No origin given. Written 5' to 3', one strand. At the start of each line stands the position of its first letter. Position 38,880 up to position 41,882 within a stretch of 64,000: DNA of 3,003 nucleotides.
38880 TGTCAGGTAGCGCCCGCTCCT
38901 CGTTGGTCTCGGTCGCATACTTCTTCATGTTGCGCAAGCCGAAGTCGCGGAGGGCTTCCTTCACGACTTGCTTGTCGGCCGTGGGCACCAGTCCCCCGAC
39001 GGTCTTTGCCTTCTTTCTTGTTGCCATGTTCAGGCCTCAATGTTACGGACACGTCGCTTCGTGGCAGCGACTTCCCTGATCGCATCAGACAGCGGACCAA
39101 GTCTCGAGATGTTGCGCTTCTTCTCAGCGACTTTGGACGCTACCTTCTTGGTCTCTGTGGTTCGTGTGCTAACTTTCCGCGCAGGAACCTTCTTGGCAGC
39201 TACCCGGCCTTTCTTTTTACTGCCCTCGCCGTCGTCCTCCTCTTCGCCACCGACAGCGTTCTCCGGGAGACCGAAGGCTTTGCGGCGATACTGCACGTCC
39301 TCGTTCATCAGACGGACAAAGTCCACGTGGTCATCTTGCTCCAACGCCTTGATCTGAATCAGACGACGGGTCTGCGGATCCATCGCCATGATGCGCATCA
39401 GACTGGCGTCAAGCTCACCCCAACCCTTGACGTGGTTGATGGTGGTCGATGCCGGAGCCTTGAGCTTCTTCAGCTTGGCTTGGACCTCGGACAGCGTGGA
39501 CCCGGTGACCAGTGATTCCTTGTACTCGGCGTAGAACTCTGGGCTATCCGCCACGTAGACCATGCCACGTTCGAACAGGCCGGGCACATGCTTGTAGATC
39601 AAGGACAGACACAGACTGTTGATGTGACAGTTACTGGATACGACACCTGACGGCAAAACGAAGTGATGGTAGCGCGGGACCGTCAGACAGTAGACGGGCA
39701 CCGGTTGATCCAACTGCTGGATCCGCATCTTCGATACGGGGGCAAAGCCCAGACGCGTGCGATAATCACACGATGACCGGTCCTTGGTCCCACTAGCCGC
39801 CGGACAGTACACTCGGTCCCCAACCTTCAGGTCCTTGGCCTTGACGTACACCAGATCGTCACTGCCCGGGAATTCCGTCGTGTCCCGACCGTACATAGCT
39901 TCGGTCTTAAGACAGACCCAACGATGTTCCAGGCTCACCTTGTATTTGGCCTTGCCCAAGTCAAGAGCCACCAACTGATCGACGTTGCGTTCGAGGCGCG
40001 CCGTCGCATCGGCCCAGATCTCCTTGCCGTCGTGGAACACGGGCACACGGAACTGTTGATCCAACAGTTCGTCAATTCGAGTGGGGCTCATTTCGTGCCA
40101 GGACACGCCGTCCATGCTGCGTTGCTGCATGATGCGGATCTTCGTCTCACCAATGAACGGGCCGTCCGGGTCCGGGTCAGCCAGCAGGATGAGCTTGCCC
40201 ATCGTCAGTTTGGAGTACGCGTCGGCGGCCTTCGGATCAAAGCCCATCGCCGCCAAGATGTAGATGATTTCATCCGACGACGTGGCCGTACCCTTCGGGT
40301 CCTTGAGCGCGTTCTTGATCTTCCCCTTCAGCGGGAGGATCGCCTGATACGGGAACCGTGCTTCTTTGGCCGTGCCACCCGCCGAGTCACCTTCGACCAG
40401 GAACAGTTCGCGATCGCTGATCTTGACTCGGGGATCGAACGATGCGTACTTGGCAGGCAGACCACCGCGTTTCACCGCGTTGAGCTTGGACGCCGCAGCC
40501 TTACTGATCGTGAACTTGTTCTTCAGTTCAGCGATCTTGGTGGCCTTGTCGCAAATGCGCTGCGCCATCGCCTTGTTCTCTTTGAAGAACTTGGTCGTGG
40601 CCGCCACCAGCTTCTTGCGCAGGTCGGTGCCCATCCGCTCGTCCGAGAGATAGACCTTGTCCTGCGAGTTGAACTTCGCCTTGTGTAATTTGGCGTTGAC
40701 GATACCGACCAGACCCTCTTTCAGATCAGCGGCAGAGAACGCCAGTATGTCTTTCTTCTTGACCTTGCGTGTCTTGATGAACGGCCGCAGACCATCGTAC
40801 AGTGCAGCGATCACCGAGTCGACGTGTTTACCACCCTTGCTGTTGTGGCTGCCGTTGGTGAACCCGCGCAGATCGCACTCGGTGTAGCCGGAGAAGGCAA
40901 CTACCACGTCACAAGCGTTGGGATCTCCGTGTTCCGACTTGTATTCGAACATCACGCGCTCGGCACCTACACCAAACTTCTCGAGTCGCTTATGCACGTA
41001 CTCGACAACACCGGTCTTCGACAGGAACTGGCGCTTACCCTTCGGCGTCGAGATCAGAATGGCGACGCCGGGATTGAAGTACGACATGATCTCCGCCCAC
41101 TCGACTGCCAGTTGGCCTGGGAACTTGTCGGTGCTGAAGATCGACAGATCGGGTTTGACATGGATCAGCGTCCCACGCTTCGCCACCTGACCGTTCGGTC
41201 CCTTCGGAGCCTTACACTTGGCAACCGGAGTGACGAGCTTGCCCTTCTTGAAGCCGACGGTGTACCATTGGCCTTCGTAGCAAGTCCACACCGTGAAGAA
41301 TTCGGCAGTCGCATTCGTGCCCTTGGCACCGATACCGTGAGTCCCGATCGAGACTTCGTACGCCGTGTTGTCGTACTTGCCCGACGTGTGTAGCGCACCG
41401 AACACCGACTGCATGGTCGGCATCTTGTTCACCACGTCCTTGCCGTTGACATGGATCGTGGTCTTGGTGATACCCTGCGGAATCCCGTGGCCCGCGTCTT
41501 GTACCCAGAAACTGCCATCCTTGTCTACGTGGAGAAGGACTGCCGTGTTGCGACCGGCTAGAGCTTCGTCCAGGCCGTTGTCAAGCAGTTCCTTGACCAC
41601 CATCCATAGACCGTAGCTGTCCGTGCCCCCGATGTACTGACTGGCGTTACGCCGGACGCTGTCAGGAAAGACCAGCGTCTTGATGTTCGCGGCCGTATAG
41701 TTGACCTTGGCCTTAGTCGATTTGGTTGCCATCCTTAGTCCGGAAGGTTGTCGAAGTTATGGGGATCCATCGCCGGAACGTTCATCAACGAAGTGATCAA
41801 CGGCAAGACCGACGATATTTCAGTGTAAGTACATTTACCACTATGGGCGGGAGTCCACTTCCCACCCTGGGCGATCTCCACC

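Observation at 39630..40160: Pro1 class-3-type mini-intein inserted in the Toprim DxDxDG motif of the phage GyrB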

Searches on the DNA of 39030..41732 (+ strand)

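Call 8: search_dna_similar(query=window:39030-41732:+, collection=phages, mode=near, max_rows=20)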
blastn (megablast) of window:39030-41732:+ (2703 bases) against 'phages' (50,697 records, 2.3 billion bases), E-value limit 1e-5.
No match.
